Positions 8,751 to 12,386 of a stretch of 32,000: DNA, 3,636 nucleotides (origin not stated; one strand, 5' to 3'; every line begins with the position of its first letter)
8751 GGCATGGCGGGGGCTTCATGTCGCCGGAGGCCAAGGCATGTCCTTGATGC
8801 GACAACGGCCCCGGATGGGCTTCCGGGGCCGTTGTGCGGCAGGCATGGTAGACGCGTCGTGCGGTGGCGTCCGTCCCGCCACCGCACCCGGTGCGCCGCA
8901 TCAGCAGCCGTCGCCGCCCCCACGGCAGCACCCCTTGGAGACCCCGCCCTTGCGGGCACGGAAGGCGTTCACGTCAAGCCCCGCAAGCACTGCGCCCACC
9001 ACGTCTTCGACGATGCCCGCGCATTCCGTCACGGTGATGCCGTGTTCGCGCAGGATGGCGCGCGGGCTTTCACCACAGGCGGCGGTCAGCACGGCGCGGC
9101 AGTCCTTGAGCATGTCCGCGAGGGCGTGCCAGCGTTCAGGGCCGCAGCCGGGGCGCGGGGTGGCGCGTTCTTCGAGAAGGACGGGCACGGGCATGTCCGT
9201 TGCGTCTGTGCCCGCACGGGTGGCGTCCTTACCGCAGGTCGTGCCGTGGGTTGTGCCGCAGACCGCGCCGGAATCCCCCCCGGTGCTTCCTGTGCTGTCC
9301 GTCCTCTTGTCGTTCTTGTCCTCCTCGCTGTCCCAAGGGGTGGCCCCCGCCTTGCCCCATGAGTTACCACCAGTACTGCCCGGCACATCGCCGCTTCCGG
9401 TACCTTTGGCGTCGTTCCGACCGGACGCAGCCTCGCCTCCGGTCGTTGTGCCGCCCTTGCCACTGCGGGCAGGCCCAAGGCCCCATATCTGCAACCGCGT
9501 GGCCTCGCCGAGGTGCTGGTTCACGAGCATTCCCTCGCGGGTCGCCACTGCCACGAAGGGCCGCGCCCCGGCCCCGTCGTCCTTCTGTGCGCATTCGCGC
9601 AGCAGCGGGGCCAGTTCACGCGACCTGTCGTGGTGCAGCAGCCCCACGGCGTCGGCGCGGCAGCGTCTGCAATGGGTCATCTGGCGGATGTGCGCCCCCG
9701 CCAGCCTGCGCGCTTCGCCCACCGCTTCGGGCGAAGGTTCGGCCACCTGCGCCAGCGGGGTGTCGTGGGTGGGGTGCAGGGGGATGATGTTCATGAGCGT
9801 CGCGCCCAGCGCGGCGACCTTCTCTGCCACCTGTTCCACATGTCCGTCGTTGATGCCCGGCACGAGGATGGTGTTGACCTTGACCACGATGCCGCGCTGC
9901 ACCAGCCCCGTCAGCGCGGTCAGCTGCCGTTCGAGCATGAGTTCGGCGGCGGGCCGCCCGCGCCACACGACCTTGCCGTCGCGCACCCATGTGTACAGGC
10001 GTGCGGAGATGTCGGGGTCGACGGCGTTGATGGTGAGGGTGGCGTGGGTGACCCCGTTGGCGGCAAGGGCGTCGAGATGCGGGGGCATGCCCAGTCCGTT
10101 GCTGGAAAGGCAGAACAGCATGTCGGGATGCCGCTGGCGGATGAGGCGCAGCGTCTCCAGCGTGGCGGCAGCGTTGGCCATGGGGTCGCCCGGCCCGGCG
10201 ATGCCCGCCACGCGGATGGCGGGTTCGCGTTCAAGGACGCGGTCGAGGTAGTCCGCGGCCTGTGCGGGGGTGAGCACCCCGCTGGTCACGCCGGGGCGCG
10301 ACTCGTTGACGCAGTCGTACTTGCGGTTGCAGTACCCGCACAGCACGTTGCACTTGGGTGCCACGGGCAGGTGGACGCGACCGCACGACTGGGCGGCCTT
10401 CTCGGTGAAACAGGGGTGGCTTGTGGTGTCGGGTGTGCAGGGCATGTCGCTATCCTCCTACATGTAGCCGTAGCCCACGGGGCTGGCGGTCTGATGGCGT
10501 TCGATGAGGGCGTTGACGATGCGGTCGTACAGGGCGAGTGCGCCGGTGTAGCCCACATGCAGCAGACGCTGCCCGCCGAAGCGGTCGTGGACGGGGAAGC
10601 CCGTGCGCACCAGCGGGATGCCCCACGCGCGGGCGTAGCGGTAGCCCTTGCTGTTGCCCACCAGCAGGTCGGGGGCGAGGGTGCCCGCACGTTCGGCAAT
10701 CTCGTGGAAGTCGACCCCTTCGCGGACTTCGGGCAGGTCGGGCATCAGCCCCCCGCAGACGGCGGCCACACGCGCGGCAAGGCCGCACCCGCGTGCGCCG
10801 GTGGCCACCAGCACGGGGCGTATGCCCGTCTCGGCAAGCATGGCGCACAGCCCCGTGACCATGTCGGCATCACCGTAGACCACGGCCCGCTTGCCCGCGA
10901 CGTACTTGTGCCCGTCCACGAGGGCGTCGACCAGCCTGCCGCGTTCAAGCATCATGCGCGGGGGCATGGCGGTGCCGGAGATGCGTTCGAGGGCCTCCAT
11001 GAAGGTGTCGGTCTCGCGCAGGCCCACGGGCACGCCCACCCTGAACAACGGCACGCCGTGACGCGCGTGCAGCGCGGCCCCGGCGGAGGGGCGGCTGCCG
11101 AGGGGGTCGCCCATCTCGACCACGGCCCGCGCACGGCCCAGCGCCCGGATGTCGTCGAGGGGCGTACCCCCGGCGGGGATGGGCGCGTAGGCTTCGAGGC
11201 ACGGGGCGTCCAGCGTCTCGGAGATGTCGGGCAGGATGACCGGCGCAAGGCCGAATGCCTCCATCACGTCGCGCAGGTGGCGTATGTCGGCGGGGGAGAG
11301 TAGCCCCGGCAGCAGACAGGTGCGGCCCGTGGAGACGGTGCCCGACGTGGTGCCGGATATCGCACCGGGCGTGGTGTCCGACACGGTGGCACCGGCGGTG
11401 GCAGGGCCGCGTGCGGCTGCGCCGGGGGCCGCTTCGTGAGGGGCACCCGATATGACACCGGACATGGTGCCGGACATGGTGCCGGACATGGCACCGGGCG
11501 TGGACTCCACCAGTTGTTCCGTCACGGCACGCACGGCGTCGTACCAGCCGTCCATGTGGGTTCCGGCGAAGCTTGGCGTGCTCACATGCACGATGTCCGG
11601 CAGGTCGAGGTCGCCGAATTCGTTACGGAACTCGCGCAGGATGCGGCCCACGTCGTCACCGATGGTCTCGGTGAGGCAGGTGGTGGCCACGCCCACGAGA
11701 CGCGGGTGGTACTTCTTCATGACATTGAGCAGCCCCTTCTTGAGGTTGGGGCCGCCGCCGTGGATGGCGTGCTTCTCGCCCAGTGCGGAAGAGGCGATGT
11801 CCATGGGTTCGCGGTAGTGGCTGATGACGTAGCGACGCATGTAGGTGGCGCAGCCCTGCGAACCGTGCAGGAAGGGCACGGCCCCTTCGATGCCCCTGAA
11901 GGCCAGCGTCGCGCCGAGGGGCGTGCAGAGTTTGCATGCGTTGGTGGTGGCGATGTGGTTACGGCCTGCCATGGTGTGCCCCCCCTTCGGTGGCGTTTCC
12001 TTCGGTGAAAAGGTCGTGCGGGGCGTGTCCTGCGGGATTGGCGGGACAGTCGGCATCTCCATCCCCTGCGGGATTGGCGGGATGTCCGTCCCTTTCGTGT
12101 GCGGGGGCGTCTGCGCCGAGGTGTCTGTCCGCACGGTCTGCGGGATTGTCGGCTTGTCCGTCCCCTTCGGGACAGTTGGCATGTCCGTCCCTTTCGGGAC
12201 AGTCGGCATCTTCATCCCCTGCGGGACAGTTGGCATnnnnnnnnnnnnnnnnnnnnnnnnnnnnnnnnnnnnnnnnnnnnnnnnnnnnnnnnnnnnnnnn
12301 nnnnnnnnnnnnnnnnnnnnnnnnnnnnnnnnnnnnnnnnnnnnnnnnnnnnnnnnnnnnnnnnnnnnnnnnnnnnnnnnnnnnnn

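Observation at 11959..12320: NifE carries a Cys/His/Asp-rich repeat tail encoded by a 27-bp tandem repeat that is open in two frames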

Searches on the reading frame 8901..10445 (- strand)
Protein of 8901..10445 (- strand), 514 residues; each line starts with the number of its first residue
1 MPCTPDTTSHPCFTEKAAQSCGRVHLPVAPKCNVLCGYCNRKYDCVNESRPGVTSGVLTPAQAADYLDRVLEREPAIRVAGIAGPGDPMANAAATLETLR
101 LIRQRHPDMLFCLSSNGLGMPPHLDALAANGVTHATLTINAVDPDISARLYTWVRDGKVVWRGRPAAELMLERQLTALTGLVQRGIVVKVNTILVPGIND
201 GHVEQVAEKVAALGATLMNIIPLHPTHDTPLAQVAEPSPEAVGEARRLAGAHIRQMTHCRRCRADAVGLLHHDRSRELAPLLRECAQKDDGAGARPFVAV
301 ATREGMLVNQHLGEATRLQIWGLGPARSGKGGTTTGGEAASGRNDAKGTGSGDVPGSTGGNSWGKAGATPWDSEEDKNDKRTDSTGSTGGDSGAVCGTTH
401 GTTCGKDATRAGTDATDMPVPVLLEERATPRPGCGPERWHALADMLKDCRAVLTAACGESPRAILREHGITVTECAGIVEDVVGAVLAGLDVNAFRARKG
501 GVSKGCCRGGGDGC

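Call 6: search_protein_families(library=pfam, proteins=[window:8901-10445:-])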
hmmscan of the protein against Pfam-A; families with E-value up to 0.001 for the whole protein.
window:8901-10445:- (514 aa): 2 families
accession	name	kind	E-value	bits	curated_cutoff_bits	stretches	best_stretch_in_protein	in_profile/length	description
PF04055.27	Radical_SAM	-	2.6e-14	54.2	29.5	1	27-209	2-165/166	Radical SAM superfamily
PF02579.22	Nitro_FeMo-Co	-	3.7e-09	37.2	26.3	1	424-487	28-93/94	Dinitrogenase iron-molybdenum cofactor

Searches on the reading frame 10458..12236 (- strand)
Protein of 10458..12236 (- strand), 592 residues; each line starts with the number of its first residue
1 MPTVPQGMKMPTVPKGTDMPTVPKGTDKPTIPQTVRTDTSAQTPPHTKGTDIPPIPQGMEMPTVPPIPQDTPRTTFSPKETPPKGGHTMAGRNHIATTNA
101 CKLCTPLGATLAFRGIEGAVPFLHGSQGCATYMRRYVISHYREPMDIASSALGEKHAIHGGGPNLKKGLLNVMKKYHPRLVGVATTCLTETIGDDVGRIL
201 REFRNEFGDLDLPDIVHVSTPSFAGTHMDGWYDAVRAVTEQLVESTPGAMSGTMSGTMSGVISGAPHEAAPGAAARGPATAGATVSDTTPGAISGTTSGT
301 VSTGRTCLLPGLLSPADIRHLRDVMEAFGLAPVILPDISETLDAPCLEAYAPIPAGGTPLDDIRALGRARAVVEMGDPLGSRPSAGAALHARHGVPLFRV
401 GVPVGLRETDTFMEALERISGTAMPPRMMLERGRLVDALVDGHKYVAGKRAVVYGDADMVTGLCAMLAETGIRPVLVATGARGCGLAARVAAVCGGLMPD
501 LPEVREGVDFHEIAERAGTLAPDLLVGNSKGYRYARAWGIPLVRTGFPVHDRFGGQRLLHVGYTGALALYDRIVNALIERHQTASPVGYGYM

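Call 6: search_protein_families(library=pfam, proteins=[window:10458-12236:-])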
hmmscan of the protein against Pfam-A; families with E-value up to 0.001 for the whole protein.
window:10458-12236:- (592 aa): 1 family
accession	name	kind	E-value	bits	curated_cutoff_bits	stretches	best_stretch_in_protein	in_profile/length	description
PF00148.24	Oxidored_nitro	-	4.4e-125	418.1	28.6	1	104-577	1-398/399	Nitrogenase component 1 type Oxidoreductase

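Call 7: search_protein_families(library=ncbifam, proteins=[window:10458-12236:-])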
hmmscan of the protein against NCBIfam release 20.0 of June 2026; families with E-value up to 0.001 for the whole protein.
window:10458-12236:- (592 aa): 14 families
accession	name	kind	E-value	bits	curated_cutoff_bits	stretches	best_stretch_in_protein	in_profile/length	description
NF011047.0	PRK14477.1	equivalog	4e-95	319.5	1229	2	297-584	638-911/917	bifunctional nitrogenase iron-molybdenum cofactor biosynthesis protein NifEN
TIGR01285.1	nifN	equivalog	9.1e-92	308.2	326.8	2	306-577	172-430/433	nitrogenase iron-molybdenum cofactor biosynthesis protein NifN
TIGR01286.1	nifK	equivalog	1.5e-81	274.4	427.3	2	317-581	235-498/516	nitrogenase molybdenum-iron protein subunit beta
TIGR02932.1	vnfK_nitrog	equivalog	4e-63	213.8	873.95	2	302-579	165-442/457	V-containing nitrogenase subunit beta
TIGR02931.1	anfK_nitrog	equivalog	7.4e-58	196.4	853.85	2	305-579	171-446/461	Fe-only nitrogenase subunit beta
TIGR01283.1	nifE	equivalog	2.2e-13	49.6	505.1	1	92-246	33-186/459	nitrogenase iron-molybdenum cofactor biosynthesis protein NifE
TIGR01278.1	DPOR_BchB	equivalog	1e-10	41.1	490.35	1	354-577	192-417/512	ferredoxin:protochlorophyllide reductase (ATP-dependent) subunit B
TIGR01284.1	alt_nitrog_alph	subfamily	5.5e-10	38.3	512.8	1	103-245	45-191/457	nitrogenase subunit alpha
TIGR01862.1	N2-ase-Ialpha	subfamily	2.6e-09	36.2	486.05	1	115-245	48-184/444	nitrogenase component I subunit alpha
TIGR01860.1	VNFD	equivalog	6.3e-09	35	823.1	1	93-227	37-174/461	nitrogenase vanadium-iron protein, alpha chain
TIGR03282.1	methan_mark_13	equivalog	5.2e-08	32.3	268.4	1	112-202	13-100/352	Ni-sirohydrochlorin a,c-diamide reductive cyclase catalytic subunit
NF002789.0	PRK02910.1-3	equivalog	3.1e-07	29.6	509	1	446-574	296-422/535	ferredoxin:protochlorophyllide reductase (ATP-dependent) subunit B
TIGR01861.1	ANFD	equivalog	8e-06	24.6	873.8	1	122-233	68-181/513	nitrogenase iron-iron protein, alpha chain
TIGR01279.1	DPOR_bchN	equivalog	9.4e-05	21.5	419.95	1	116-528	22-350/407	ferredoxin:protochlorophyllide reductase (ATP-dependent) subunit N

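Call 15: list_cluster_members(proteins=[window:10458-12236:-, window:10458-12215:-, window:10458-12209:-, window:10458-12182:-, window:10458-12062:-, window:10458-11972:-, window:11959-14217:-, window:11959-13845:-, window:11959-13824:-, window:11959-14043:-])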
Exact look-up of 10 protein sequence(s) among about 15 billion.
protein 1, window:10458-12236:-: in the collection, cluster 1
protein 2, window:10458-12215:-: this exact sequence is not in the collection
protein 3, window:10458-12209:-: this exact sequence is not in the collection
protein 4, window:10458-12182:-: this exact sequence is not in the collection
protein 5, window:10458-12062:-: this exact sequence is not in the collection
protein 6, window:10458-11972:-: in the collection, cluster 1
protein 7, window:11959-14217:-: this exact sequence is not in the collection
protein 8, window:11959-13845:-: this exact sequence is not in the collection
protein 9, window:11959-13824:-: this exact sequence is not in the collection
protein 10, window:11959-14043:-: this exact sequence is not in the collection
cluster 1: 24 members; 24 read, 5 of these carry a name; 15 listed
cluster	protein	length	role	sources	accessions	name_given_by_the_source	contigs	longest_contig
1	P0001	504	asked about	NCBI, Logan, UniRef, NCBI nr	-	-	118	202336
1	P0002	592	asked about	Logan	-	-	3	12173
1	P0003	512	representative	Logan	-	-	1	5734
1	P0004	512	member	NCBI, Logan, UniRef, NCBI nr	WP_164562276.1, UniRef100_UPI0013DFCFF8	nitrogenase component 1 [Nitratidesulfovibrio vulgaris] | nitrogenase component 1 n=1 Tax=Nitratidesulfovibrio vulgaris TaxID=881 ...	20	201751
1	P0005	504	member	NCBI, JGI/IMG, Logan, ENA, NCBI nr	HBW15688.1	MAG TPA: nitrogenase [Desulfovibrio sp.] | nitrogenase [Desulfovibrio sp.]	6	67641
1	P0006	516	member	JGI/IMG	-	nitrogenase molybdenum-iron protein NifN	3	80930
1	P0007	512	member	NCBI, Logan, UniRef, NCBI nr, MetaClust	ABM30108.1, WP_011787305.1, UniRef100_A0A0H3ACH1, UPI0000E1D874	nitrogenase component 1 [Nitratidesulfovibrio vulgaris] | Nitrogenase n=1 Tax=Nitratidesulfovibrio vulgaris (strain DP4) TaxID=391774 ... | status=active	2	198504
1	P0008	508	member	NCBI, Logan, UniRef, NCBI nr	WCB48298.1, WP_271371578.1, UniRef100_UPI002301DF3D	nitrogenase component 1 [Nitratidesulfovibrio vulgaris] | nitrogenase component 1 n=1 Tax=Nitratidesulfovibrio vulgaris TaxID=881 ...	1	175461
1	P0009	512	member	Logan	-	-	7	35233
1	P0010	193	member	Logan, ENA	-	-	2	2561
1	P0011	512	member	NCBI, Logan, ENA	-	-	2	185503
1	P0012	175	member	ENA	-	-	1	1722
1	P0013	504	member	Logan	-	-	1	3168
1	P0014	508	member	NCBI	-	-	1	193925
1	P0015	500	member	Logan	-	-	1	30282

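Call 17: find_encoding_contigs(protein=P0001, flank=3500, max_places=10)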
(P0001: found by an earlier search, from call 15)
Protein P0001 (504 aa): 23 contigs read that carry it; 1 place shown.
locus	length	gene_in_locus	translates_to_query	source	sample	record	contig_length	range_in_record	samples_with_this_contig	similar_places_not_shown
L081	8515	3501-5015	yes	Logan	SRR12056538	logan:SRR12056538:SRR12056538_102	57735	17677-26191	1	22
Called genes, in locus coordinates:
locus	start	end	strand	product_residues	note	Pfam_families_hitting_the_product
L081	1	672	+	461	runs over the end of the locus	PF00148:Oxidored_nitro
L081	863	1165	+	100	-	-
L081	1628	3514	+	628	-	-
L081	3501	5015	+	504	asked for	PF00148:Oxidored_nitro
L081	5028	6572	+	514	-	PF04055:Radical_SAM, PF02579:Nitro_FeMo-Co (weak)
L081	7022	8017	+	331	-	PF00571:CBS, PF01769:MgtE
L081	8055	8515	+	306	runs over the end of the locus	PF00582:Usp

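Call 19: find_encoding_contigs(protein=P0007, flank=3500, max_places=6)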
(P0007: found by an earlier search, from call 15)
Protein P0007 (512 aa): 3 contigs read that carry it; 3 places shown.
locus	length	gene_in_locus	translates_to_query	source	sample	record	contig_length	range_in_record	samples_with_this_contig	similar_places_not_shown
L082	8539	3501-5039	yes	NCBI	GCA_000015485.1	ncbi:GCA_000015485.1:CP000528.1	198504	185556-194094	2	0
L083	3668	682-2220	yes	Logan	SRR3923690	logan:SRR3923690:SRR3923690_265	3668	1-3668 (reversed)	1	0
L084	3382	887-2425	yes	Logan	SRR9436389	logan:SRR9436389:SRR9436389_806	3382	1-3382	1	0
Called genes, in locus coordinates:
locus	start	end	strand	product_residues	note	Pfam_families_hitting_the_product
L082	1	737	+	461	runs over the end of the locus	PF00148:Oxidored_nitro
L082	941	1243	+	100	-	-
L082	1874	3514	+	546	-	PF00148:Oxidored_nitro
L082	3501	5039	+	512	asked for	PF00148:Oxidored_nitro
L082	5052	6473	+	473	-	PF04055:Radical_SAM, PF02579:Nitro_FeMo-Co (weak)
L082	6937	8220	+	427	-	PF00078:RVT_1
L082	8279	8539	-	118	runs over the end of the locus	-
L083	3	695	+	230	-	?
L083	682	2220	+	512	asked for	PF00148:Oxidored_nitro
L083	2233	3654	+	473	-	PF04055:Radical_SAM, PF02579:Nitro_FeMo-Co (weak)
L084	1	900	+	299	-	?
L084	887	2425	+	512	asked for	PF00148:Oxidored_nitro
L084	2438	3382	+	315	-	?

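Call 20: find_encoding_contigs(protein=P0008, flank=3500, max_places=6)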
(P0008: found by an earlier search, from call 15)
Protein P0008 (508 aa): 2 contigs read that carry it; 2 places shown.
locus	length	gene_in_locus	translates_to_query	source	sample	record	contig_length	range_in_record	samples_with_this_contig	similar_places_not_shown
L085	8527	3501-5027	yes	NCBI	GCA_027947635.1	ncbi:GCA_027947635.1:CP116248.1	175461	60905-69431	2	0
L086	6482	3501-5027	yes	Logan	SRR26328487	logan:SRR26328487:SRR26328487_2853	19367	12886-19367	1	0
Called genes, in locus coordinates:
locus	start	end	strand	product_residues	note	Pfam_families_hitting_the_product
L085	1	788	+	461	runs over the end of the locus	PF00148:Oxidored_nitro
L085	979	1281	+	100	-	-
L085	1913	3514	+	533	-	PF00148:Oxidored_nitro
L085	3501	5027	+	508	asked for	PF00148:Oxidored_nitro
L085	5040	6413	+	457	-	PF04055:Radical_SAM, PF02579:Nitro_FeMo-Co (weak)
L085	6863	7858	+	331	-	PF00571:CBS, PF01769:MgtE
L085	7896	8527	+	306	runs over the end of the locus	PF00582:Usp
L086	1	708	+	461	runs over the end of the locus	PF00148:Oxidored_nitro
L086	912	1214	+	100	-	-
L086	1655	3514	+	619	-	-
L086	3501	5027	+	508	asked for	PF00148:Oxidored_nitro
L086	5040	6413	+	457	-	PF04055:Radical_SAM, PF02579:Nitro_FeMo-Co (weak)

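Call 24: find_encoding_contigs(protein=P0006, flank=3500, max_places=6)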
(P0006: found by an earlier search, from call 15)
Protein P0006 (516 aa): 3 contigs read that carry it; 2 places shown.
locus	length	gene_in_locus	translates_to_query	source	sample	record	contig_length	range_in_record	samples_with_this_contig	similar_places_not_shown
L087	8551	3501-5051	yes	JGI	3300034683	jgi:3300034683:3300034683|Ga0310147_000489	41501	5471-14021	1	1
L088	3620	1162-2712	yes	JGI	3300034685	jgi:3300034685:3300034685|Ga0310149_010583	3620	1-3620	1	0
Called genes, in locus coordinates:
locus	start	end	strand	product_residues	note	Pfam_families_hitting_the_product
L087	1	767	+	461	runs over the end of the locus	PF00148:Oxidored_nitro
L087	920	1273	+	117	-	-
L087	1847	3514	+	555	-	PF00148:Oxidored_nitro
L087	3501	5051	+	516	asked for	PF00148:Oxidored_nitro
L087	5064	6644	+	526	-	PF04055:Radical_SAM, PF02579:Nitro_FeMo-Co (weak)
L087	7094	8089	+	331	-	PF00571:CBS, PF01769:MgtE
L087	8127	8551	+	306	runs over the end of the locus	PF00582:Usp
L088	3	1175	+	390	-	?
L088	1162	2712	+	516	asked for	PF00148:Oxidored_nitro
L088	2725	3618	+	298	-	?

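Call 25: find_encoding_contigs(protein=P0005, flank=3500, max_places=6)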
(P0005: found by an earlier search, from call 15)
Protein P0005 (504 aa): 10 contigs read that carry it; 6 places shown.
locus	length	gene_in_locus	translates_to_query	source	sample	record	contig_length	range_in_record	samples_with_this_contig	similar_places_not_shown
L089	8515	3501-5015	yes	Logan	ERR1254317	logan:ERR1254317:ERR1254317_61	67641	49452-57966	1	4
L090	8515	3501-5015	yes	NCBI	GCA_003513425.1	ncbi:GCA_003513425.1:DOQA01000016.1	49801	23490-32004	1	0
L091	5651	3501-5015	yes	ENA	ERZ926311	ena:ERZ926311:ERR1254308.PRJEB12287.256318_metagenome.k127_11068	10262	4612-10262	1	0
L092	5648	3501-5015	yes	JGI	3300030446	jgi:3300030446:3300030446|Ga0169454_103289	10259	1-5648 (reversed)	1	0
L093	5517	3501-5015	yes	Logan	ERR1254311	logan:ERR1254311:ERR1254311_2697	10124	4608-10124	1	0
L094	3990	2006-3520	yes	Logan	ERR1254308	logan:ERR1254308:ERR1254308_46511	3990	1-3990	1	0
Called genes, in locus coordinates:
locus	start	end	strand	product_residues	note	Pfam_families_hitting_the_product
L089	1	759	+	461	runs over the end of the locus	PF00148:Oxidored_nitro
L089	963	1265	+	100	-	-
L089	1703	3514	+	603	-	PF00148:Oxidored_nitro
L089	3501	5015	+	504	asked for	PF00148:Oxidored_nitro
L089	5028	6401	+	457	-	PF04055:Radical_SAM, PF02579:Nitro_FeMo-Co (weak)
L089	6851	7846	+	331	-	PF00571:CBS, PF01769:MgtE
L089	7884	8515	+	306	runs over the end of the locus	PF00582:Usp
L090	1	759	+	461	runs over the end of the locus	PF00148:Oxidored_nitro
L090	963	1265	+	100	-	-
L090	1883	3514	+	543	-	PF00148:Oxidored_nitro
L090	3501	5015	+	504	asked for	PF00148:Oxidored_nitro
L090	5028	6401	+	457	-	PF04055:Radical_SAM, PF02579:Nitro_FeMo-Co (weak)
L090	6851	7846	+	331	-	PF00571:CBS, PF01769:MgtE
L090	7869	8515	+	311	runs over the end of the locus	PF00582:Usp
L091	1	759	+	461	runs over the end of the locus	PF00148:Oxidored_nitro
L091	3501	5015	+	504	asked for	PF00148:Oxidored_nitro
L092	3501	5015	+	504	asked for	PF00148:Oxidored_nitro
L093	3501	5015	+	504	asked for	PF00148:Oxidored_nitro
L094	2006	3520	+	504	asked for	PF00148:Oxidored_nitro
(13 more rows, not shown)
